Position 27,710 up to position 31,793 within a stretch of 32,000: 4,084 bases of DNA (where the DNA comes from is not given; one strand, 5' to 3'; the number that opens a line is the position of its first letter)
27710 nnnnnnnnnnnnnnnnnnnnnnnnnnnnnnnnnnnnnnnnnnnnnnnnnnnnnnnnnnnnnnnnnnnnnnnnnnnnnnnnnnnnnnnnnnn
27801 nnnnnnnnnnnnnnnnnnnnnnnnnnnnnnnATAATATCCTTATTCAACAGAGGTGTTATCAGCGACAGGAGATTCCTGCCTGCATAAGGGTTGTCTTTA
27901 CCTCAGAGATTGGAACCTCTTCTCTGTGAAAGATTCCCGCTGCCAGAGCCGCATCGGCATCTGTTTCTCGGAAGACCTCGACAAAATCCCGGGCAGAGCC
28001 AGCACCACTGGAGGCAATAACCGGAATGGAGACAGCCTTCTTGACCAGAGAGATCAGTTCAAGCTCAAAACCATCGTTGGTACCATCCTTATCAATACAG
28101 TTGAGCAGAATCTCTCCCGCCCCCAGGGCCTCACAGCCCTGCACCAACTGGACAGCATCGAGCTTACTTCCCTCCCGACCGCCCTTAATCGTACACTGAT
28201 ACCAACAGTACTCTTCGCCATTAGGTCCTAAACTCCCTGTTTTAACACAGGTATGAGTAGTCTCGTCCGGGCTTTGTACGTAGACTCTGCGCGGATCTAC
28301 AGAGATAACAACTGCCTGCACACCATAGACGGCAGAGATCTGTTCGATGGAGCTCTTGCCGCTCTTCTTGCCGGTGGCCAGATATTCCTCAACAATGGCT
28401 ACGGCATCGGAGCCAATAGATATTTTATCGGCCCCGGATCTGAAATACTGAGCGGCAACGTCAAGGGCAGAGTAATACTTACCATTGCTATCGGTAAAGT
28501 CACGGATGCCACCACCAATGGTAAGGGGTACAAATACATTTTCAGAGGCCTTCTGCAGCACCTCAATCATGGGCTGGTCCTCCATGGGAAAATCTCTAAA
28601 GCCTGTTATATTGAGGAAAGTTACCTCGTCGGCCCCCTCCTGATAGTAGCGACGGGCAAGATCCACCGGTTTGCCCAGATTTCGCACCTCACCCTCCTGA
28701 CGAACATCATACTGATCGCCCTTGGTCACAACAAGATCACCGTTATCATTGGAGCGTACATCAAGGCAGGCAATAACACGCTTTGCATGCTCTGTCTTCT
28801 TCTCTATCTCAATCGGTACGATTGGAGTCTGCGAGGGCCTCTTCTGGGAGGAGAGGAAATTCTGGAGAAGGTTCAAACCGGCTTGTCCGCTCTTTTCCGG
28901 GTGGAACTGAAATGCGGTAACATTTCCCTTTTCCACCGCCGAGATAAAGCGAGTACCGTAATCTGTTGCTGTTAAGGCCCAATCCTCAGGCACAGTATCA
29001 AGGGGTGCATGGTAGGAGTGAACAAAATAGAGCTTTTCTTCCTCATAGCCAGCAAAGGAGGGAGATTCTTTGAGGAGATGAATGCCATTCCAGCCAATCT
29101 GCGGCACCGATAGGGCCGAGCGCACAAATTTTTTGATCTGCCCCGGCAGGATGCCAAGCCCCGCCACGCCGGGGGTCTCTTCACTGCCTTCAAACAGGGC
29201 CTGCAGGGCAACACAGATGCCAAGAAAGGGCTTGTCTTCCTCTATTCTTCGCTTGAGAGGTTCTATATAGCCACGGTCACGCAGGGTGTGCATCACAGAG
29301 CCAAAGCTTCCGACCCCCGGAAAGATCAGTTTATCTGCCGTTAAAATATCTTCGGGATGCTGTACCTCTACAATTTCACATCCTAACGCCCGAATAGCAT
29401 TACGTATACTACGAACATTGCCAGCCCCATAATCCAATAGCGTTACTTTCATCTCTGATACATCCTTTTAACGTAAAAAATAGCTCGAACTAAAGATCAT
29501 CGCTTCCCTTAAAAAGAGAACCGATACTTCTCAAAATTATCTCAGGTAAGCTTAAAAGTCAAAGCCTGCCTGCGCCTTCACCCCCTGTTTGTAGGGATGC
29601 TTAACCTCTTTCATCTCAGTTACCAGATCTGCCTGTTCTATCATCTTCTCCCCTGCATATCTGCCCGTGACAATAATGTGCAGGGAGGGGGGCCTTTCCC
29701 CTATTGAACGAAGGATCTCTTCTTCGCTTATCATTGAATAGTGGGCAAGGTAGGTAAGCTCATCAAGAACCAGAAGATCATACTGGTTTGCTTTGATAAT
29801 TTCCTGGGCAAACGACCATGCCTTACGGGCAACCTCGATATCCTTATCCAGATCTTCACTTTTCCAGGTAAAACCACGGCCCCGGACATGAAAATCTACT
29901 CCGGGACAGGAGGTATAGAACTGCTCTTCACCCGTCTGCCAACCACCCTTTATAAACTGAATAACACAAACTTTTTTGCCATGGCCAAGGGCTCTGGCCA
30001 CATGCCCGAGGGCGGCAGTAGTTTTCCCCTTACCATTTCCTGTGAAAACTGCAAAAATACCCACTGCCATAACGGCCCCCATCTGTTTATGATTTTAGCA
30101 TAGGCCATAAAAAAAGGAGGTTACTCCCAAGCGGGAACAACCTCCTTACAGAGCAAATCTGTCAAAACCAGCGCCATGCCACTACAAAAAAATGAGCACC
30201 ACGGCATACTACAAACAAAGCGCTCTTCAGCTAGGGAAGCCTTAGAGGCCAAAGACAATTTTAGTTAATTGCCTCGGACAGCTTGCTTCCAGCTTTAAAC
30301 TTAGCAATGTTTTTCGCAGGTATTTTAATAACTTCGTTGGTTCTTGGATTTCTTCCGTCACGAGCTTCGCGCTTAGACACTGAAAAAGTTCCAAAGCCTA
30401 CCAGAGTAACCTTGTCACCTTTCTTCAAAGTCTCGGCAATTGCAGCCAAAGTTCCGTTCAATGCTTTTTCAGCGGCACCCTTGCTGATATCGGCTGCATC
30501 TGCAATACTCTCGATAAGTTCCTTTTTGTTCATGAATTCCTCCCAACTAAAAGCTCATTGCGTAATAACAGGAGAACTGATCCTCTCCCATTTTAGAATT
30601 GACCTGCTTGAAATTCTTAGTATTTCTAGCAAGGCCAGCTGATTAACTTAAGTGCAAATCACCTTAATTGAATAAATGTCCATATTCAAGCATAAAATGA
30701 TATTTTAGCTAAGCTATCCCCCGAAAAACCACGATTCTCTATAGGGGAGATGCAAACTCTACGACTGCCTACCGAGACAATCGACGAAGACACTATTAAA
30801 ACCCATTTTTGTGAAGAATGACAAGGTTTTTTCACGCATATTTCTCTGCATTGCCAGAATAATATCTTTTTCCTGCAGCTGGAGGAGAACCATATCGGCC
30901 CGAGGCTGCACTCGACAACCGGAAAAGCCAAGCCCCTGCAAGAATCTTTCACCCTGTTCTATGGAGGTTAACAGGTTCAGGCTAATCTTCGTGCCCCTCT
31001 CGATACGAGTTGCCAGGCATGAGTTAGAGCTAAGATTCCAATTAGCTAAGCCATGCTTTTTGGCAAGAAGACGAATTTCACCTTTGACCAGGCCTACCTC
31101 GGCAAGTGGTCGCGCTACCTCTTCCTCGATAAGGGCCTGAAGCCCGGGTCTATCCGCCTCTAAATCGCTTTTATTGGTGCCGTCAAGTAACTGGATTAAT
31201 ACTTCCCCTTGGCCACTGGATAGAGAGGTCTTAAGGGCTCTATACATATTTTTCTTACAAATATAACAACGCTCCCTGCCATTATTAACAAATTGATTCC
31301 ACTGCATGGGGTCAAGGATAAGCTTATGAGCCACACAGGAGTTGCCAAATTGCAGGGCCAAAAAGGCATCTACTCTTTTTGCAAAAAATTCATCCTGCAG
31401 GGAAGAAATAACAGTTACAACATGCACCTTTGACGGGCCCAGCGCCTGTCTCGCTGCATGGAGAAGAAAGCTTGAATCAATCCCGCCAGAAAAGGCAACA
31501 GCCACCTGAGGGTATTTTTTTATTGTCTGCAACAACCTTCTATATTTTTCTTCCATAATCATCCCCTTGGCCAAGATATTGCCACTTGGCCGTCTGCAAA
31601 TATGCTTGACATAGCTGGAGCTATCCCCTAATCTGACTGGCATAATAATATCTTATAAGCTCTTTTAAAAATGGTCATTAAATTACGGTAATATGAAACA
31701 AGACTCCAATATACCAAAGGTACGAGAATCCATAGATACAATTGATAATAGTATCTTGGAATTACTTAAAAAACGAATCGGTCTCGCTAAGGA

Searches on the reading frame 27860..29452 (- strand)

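Call 85: search_protein_families(library=pfam, proteins=[window:27860-29452:-], max_evalue=0.001)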
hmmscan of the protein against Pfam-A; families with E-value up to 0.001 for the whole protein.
window:27860-29452:- (530 aa): 4 families
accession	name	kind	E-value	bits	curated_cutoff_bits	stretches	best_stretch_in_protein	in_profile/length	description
PF00977.27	His_biosynth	-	2.5e-44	151.8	23.6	1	225-513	1-227/228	Histidine biosynthesis protein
PF00117.34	GATase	-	5.6e-20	72.3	22.8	1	5-200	2-187/190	Glutamine amidotransferase class-I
PF01174.25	SNO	-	1.6e-06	28.6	27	1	11-188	6-172/188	SNO glutamine amidotransferase family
PF07685.20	GATase_3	-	0.00011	22.3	27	1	29-106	29-115/196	CobB/CobQ-like glutamine amidotransferase domain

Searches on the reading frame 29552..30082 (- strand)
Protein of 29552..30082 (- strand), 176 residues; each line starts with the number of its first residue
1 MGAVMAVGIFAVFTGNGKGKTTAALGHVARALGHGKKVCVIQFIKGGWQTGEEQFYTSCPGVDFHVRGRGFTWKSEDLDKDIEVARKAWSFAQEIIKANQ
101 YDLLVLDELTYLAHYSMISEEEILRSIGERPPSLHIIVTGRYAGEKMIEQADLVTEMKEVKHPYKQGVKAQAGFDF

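Call 85: search_protein_families(library=pfam, proteins=[window:29552-30082:-], max_evalue=0.001)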
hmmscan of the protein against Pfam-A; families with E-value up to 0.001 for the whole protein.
window:29552-30082:- (176 aa): 1 family
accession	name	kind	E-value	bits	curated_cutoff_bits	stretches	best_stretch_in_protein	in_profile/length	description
PF02572.21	CobA_CobO_BtuR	-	2.8e-64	216.9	25.7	1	8-176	3-172/172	ATP:corrinoid adenosyltransferase BtuR/CobO/CobP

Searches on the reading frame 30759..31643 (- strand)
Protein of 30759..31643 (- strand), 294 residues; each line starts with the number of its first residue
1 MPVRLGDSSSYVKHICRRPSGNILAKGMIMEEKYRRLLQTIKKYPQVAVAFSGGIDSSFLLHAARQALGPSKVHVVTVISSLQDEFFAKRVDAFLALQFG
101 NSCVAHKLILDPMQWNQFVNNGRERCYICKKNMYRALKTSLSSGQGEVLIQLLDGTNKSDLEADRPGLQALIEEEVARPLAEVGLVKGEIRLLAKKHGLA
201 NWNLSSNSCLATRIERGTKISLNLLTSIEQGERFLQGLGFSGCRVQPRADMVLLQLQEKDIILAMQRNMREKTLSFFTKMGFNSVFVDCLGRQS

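Call 85: search_protein_families(library=pfam, proteins=[window:30759-31643:-], max_evalue=0.001)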
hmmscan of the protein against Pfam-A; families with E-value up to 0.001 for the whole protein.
window:30759-31643:- (294 aa): 1 family
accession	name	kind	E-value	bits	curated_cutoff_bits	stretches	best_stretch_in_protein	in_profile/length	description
PF01171.26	ATP_bind_3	-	4.5e-05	23.7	27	1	46-208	1-170/182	PP-loop family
